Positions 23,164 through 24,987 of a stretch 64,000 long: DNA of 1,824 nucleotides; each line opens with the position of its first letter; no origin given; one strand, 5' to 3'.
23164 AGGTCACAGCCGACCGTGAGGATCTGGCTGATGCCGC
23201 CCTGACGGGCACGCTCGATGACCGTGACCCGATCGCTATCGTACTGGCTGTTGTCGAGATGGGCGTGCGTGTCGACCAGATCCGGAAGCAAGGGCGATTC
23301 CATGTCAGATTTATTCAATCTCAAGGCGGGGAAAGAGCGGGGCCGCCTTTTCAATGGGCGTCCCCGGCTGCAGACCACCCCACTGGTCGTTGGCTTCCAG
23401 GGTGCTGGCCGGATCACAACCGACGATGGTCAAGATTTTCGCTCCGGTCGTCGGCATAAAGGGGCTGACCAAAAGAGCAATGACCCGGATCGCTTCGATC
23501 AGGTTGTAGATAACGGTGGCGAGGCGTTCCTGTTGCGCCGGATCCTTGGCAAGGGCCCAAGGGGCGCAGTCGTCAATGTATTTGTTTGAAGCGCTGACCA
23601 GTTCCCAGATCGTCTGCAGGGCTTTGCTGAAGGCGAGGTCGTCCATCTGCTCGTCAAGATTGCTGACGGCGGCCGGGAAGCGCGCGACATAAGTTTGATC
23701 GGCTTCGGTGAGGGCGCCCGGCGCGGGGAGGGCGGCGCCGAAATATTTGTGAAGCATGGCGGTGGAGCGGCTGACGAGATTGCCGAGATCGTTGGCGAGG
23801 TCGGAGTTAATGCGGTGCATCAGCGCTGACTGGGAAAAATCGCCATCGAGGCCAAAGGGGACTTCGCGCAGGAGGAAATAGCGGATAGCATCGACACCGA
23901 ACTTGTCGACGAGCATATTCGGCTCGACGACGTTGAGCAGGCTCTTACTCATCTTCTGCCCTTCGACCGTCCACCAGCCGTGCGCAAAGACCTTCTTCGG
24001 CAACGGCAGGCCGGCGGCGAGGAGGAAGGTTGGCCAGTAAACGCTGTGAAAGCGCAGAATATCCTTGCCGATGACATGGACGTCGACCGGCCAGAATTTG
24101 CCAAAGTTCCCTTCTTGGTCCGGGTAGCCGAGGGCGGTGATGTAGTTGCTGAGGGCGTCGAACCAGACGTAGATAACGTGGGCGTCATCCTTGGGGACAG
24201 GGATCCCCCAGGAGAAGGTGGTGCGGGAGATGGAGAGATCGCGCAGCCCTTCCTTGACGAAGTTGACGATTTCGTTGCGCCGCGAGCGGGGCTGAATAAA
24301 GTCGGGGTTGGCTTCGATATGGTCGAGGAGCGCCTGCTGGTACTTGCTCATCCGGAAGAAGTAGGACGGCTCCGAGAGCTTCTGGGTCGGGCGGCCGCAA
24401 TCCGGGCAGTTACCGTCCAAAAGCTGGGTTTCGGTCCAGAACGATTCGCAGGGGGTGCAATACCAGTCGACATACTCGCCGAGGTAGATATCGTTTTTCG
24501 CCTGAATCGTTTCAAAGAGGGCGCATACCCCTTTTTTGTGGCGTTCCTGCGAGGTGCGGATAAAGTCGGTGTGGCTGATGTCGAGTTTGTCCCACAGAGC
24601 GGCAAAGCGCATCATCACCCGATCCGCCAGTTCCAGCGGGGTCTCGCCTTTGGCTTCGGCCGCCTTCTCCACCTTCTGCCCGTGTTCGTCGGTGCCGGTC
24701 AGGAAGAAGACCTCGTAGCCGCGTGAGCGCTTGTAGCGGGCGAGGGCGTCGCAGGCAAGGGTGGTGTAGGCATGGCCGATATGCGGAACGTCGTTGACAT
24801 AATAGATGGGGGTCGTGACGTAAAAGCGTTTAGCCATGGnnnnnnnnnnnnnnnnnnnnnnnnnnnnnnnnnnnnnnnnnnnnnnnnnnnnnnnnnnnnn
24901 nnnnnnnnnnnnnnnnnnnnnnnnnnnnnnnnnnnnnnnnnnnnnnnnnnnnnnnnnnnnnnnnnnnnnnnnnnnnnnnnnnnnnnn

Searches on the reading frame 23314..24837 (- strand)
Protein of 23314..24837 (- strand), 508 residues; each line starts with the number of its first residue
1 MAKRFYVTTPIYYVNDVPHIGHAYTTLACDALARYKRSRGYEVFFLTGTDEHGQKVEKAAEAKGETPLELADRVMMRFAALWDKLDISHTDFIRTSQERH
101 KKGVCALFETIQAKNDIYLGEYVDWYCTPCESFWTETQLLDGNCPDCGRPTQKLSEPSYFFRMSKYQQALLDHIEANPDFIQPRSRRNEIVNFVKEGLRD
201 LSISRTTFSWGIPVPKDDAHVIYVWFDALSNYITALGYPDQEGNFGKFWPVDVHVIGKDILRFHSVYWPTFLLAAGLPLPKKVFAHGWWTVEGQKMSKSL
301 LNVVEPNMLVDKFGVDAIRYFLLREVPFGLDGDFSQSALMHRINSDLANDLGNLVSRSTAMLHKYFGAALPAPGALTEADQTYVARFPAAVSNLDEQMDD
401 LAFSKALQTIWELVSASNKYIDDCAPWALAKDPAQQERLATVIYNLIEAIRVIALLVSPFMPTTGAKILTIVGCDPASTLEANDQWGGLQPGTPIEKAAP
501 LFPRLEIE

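Call 67: search_protein_families(library=pfam, proteins=[window:23314-24837:-], max_evalue=0.00001)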
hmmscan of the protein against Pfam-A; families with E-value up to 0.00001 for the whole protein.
window:23314-24837:- (508 aa): 5 families
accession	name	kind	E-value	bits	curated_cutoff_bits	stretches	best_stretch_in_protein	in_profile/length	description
PF09334.17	tRNA-synt_1g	-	9.1e-114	380.7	20.1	2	156-358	181-390/391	tRNA synthetases class I (M)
PF00133.28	tRNA-synt_1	-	6.6e-34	117.8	22.7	2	218-325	295-404/414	tRNA synthetases class I (I, L, M and V)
PF01406.26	tRNA-synt_1e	-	4.9e-17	62.7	27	1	14-121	19-125/301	tRNA synthetases class I (C) catalytic domain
PF19303.5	Anticodon_3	-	3.7e-14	53.3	23.5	1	370-505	1-135/152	Anticodon binding domain of methionyl tRNA ligase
PF08264.19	Anticodon_1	-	1.3e-07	32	25.1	1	380-469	1-87/148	Anticodon-binding domain of tRNA ligase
